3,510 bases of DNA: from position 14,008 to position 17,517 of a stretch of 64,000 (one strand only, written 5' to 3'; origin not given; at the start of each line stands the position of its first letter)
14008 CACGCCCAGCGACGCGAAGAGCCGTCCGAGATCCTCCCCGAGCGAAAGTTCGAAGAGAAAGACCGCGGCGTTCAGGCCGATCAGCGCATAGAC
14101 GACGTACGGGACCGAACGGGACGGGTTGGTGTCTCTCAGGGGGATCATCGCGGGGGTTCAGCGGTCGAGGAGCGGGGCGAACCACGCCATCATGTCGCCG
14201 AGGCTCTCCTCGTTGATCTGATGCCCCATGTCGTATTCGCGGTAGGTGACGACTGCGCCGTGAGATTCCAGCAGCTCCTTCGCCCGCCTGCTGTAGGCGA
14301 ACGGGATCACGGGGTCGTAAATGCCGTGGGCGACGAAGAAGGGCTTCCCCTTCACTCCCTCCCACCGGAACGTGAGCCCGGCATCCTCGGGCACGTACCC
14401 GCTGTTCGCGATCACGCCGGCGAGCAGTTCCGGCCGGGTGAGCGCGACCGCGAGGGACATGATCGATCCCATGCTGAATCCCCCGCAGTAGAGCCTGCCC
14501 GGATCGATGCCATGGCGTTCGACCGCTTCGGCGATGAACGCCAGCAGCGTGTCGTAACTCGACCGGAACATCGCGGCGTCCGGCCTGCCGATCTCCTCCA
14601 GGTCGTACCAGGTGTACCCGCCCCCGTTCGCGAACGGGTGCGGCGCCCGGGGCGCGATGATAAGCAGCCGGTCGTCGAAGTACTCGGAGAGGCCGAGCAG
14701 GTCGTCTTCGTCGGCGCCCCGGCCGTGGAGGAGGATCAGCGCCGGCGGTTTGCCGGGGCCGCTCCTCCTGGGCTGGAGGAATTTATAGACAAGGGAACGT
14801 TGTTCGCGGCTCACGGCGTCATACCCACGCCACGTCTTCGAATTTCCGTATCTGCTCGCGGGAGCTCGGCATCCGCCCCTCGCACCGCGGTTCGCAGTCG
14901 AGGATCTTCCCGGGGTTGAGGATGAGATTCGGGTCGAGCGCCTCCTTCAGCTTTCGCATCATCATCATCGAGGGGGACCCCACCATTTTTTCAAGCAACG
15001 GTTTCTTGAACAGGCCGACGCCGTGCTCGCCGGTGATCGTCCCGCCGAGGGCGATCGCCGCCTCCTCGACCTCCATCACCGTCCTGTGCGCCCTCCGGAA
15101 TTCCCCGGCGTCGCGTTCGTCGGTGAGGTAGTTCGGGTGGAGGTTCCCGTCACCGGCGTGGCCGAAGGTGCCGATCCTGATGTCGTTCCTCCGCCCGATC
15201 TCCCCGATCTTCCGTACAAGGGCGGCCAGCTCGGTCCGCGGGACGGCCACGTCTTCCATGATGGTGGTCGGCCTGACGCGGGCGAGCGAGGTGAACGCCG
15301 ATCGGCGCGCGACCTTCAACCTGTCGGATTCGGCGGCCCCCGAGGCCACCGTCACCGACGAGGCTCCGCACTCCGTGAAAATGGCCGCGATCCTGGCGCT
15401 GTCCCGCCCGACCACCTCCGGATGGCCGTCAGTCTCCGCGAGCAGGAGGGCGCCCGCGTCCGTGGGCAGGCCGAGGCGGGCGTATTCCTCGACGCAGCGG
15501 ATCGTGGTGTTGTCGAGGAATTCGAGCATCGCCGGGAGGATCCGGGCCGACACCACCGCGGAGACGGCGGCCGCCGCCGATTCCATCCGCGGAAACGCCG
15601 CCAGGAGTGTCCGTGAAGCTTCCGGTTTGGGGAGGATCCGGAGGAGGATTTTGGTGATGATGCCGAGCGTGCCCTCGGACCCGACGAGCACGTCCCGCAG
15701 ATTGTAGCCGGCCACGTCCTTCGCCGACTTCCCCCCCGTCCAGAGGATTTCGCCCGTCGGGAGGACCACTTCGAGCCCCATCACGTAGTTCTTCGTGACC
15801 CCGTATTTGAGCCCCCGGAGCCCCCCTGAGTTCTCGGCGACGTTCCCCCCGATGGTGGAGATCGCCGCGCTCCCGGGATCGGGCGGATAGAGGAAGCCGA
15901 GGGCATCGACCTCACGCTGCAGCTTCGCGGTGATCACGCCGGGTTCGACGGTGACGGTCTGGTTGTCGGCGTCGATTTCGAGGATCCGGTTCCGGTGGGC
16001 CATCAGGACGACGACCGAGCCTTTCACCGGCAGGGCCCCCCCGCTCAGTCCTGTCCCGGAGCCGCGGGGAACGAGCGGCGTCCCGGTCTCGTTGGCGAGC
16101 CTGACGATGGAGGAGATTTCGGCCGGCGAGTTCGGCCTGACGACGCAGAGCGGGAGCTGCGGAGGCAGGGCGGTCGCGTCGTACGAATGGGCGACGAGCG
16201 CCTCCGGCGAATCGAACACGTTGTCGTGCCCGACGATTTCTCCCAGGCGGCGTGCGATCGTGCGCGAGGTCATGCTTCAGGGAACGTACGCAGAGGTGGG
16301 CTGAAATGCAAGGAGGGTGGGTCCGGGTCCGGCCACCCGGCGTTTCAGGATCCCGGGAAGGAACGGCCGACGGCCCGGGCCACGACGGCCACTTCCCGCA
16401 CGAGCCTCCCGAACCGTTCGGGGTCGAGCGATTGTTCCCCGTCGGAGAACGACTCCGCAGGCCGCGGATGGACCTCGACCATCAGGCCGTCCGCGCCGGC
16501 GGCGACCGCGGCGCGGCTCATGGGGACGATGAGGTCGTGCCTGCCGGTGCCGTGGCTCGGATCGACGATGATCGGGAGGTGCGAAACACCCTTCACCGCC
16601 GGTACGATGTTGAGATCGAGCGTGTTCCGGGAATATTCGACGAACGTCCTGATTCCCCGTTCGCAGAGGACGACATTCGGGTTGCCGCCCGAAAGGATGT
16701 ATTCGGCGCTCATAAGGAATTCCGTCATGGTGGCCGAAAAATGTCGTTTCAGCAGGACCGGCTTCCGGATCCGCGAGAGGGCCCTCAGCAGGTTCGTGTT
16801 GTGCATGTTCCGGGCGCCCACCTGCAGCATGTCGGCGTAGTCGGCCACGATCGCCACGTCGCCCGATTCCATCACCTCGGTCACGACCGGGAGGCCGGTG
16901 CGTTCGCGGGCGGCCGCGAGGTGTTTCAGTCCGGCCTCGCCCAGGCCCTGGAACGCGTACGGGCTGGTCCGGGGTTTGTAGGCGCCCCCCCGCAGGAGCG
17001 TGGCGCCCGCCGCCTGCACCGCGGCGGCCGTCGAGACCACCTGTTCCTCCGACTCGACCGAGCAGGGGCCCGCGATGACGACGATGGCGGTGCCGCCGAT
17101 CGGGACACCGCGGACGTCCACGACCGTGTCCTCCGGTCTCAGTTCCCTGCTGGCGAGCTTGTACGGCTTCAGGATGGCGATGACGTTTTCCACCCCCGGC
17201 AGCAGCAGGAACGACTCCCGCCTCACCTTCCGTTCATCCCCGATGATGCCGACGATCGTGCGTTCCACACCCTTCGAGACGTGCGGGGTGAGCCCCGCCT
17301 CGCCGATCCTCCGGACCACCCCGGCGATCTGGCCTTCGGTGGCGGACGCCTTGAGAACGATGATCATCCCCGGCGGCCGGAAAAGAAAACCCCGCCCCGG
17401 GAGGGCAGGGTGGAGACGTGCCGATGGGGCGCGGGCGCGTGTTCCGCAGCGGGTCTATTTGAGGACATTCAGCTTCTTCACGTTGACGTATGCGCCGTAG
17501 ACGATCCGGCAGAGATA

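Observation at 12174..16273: Split glycolate-oxidase-like operon: glcD - esterase - rhomboid protease - glcF, with no glcE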

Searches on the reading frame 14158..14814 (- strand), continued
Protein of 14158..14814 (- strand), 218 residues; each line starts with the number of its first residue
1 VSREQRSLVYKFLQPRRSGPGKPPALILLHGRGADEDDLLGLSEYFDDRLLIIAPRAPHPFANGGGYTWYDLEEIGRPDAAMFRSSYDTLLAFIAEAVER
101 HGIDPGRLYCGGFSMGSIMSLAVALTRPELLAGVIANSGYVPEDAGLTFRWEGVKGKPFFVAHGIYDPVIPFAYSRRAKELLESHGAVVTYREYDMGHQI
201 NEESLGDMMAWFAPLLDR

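Call 59: find_encoding_contigs(protein=P0356, flank=7000, max_places=1)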
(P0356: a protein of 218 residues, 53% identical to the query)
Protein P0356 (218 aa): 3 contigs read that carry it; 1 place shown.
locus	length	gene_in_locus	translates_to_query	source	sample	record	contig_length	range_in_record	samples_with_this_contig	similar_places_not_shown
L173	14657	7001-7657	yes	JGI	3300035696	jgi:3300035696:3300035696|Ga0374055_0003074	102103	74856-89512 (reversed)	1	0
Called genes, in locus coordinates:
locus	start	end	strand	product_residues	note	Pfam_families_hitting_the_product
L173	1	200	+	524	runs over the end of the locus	PF00117:GATase, PF07722:Peptidase_C26, PF02540:NAD_synthase (faint), PF00958:GMP_synt_C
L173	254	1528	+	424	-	PF00579:tRNA-synt_1b, PF22421:SYY_C-terminal, PF01479:S4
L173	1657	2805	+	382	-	PF18962:Por_Secre_tail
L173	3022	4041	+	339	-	PF18152:DAHP_snth_FXD, PF00793:DAHP_synth_1, PF03102:NeuB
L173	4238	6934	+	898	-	PF00989:PAS, PF08448:PAS_4, PF13426:PAS_9, PF08447:PAS_3, PF00989:PAS, PF08447:PAS_3, PF08448:PAS_4, PF13426:PAS_9, +9 more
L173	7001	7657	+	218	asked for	PF00756:Esterase (weak), PF02230:Abhydrolase_2, PF12146:Hydrolase_4 (faint), PF00561:Abhydrolase_1 (faint)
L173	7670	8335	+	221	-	PF01694:Rhomboid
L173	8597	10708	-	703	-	-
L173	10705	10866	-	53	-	-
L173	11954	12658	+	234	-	PF13428:TPR_14 (faint), PF00515:TPR_1 (faint), PF07719:TPR_2 (faint), PF13174:TPR_6 (faint), PF13432:TPR_16 (faint), PF09976:TPR_21 (weak), PF13424:TPR_12 (weak), PF14559:TPR_19 (faint)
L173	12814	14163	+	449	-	PF01554:MatE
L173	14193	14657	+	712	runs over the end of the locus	PF01590:GAF, PF13185:GAF_2, PF13492:GAF_3, PF07228:SpoIIE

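Call 68: search_solved_structures(query=window:14158-14814:-, max_evalue=1e-20, show_alignments=1)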
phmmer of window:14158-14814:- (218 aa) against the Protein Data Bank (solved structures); distinct sequences matched with E-value up to 1e-20: 2.
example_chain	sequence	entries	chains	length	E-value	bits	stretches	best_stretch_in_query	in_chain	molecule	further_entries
1auo_A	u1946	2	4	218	3.2e-24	89.5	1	19-215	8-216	CARBOXYLESTERASE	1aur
4fhz_A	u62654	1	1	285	9.4e-21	78.1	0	16-211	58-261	Phospholipase/Carboxylesterase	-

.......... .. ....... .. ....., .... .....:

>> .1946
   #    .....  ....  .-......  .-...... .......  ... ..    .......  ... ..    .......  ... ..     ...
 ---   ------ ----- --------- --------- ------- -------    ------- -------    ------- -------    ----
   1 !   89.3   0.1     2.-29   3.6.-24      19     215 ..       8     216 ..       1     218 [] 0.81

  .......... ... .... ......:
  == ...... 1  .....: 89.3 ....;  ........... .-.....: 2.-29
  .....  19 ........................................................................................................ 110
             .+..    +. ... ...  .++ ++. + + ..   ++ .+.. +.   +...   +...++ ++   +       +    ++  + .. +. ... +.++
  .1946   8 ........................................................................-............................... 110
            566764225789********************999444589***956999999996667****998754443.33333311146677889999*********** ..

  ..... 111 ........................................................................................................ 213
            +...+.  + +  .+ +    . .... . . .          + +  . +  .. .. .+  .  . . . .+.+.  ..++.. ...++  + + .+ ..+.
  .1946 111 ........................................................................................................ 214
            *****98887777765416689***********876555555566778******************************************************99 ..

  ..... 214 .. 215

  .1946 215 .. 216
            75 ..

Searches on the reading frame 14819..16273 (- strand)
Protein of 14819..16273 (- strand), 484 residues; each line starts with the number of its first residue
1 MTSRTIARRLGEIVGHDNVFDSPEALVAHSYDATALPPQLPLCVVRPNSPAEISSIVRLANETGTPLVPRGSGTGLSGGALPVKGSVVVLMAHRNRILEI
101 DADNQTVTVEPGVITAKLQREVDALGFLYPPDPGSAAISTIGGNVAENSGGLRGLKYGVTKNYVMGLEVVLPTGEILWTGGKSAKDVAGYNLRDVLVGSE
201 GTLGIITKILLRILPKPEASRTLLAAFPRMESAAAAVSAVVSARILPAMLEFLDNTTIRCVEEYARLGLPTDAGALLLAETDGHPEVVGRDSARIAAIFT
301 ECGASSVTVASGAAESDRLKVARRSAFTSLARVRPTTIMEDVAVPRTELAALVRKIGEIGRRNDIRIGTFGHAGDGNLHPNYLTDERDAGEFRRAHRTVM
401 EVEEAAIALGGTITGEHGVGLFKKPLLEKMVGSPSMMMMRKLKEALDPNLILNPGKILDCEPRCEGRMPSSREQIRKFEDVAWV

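Call 3: search_protein_families(library=pfam, proteins=[window:14819-16273:-])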
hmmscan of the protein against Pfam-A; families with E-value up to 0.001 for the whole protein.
window:14819-16273:- (484 aa): 2 families
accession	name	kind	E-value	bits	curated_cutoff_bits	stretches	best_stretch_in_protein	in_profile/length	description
PF02913.24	FAD-oxidase_C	-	1.9e-69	234.6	21.2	1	216-457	1-248/248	FAD linked oxidases, C-terminal domain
PF01565.28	FAD_binding_4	-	3.2e-41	140.7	26.4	1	41-180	1-139/139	FAD binding domain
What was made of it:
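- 14819..16273 (-): glcD-like FAD-linked 2-hydroxyacid dehydrogenase subunit (484 aa). Pfam PF01565 + PF02913 (call 3).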

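Call 4: search_protein_families(library=ncbifam, proteins=[window:14819-16273:-])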
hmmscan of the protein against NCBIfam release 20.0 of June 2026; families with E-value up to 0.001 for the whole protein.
window:14819-16273:- (484 aa): 10 families
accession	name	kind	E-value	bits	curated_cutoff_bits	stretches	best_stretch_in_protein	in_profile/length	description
TIGR00387.1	glcD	equivalog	3.6e-149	497.1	567.9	1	44-456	1-413/413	glycolate oxidase subunit GlcD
NF008408.0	PRK11230.1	equivalog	1.2e-104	350.5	897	1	9-464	24-478/499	glycolate oxidase subunit GlcD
NF049975.1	2HglutDHaseYdiJ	equivalog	5e-44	150.4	1350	3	39-184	50-197/1018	D-2-hydroxyglutarate dehydrogenase YdiJ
NF008439.0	PRK11282.1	equivalog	4.8e-29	101.3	284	1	51-232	9-189/358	glycolate oxidase subunit GlcE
NF053785.1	DcplphribOxDprE1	equivalog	9e-12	44.9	500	1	44-214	18-181/449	decaprenylphosphoryl-beta-D-ribose oxidase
TIGR01678.1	FAD_lactone_ox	subfamily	1.5e-11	43.9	396.8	1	41-218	15-183/438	sugar 1,4-lactone oxidase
TIGR01679.1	bact_FAD_ox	subfamily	2.2e-06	26.9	292.25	1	41-216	12-175/419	FAD-linked oxidoreductase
TIGR01677.1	pln_FAD_oxido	subfamily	2.3e-06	26.4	383.1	1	85-216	81-214/560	FAD-dependent oxidoreductase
NF008387.0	PRK11183.1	equivalog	6.5e-05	21.7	391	1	3-151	8-160/570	D-lactate dehydrogenase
TIGR01676.1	GLDHase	equivalog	0.00014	20.8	458.25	1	46-174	67-191/541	L-galactonolactone dehydrogenase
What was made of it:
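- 14819..16273 (-): TIGR00387 glcD scores 497 bits, below its cut-off of 568 (call 4).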

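Call 31: search_solved_structures(query=window:14819-16273:-, max_evalue=1e-20)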
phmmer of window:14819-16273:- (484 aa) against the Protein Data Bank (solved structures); distinct sequences matched with E-value up to 1e-20: 18.
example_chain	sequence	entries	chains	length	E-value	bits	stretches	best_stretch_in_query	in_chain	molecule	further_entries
9qgz_A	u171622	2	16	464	1.2e-98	334.1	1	10-461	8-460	Glycolate oxidase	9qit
7qh2_C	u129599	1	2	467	1.4e-86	294.3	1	10-458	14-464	Lactate dehydrogenase (NAD(+),ferredoxin) subunit LctD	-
8jdc_A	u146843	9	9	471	6.2e-77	262.5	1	7-458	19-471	Probable D-lactate dehydrogenase, mitochondrial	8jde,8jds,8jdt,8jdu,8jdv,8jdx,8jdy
8jdb_A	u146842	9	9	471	1.6e-75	257.8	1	7-458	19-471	Probable D-lactate dehydrogenase, mitochondrial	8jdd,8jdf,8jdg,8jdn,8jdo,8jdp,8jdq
3pm9_A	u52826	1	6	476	1.4e-59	205.3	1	7-457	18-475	Putative oxidoreductase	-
6lpn_A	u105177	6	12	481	2.1e-53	184.9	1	18-460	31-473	D-2-hydroxyglutarate dehydrogenase, mitochondrial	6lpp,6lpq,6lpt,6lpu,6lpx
2uuu_A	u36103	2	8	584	1.6e-31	112.8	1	41-254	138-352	ALKYLDIHYDROXYACETONEPHOSPHATE SYNTHASE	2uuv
4bc7_A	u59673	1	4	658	1.1e-30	110.1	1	39-257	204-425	ALKYLDIHYDROXYACETONEPHOSPHATE SYNTHASE, PEROXISOMAL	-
4bby_A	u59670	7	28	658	1.1e-30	110.1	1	39-257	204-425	ALKYLDIHYDROXYACETONEPHOSPHATE SYNTHASE, PEROXISOMAL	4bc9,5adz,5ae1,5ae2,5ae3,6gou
4bca_A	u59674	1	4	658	1.1e-30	110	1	39-257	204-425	ALKYLDIHYDROXYACETONEPHOSPHATE SYNTHASE, PEROXISOMAL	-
5fxd_A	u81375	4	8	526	7.9e-23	84.1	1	8-251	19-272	PROBABLE VANILLYL-ALCOHOL OXIDASE | EUGENOL OXIDASE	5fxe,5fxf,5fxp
9gj0_A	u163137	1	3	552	1.1e-22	83.7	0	8-251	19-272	Probable vanillyl-alcohol oxidase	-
9h8p_A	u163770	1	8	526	1.1e-22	83.6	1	8-251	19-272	Probable vanillyl-alcohol oxidase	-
9h8q_A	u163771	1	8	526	1.1e-22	83.6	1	8-251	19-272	Probable vanillyl-alcohol oxidase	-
8bap_A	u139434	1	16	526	1.1e-22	83.6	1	8-251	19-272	Probable vanillyl-alcohol oxidase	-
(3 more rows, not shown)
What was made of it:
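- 14819..16273 (-): Best solved relatives are 9qgz 'glycolate oxidase' (E 1e-98), LctD 7qh2 and mammalian LDHD (call 31).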

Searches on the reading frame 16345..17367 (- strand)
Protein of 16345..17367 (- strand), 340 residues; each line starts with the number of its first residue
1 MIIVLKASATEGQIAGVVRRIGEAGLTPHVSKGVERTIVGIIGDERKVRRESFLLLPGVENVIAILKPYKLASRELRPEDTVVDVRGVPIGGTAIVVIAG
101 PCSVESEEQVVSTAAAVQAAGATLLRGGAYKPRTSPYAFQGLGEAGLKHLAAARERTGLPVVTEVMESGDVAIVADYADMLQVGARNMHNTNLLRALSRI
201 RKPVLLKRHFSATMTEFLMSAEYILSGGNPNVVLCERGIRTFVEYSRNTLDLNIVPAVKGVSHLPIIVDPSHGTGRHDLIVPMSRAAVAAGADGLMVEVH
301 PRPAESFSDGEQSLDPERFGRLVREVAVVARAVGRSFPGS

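Call 3: search_protein_families(library=pfam, proteins=[window:16345-17367:-])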
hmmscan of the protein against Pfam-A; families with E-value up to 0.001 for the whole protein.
window:16345-17367:- (340 aa): 3 families
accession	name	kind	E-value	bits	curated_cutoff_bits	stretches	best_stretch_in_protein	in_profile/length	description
PF00793.26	DAHP_synth_1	-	3e-76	256.3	25.5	1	88-326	10-264/270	DAHP synthetase I family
PF18152.6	DAHP_snth_FXD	-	5.4e-23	81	27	1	1-67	1-67/67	DAHP synthase ferredoxin-like domain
PF03102.20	NeuB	-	1.7e-07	31.4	22.1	1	142-335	53-238/241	NeuB family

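Call 4: search_protein_families(library=ncbifam, proteins=[window:16345-17367:-])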
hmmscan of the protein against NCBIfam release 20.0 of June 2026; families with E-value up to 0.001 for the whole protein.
window:16345-17367:- (340 aa): 10 families
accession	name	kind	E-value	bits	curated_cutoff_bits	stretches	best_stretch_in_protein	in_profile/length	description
NF006421.0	PRK08673.1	subfamily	5.5e-148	492.7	335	1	1-336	1-336/338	3-deoxy-7-phosphoheptulonate synthase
NF009933.0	PRK13396.1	subfamily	2.3e-121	405.1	486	1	1-336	1-344/352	3-deoxy-7-phosphoheptulonate synthase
TIGR01361.1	DAHP_synth_Bsub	equivalog_domain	3.5e-117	390.4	267.75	1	71-327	2-258/260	3-deoxy-7-phosphoheptulonate synthase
NF041229.1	BagF_FevY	exception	3.9e-113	378.1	700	1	7-319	3-315/340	phospho-2-dehydro-3-deoxyheptonate aldolase BagF/FevY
NF009239.0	PRK12595.1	equivalog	1.5e-104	349.8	279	1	71-330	95-354/360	bifunctional 3-deoxy-7-phosphoheptulonate synthase/chorismate mutase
NF003543.0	PRK05198.1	equivalog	2.5e-33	115.2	242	1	93-332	16-270/273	3-deoxy-8-phosphooctulonate synthase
TIGR01362.1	KDO8P_synth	equivalog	1.7e-32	112.6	314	1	95-329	3-252/258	3-deoxy-8-phosphooctulonate synthase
NF009109.0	PRK12457.1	equivalog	2.7e-21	76.1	457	1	133-330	61-269/281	3-deoxy-8-phosphooctulonate synthase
TIGR03586.1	PseI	equivalog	0.0002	20.6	340.25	1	180-335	113-259/327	pseudaminic acid synthase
NF009395.0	PRK12755.1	subfamily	0.00037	19.3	343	0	95-203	56-184/355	3-deoxy-7-phosphoheptulonate synthase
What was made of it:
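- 16345..17367 (-): DAHP synthase, upstream neighbour 71 nt away; context only, possibly the first gene of the same transcription unit. NF006421, 493 bits (call 4).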
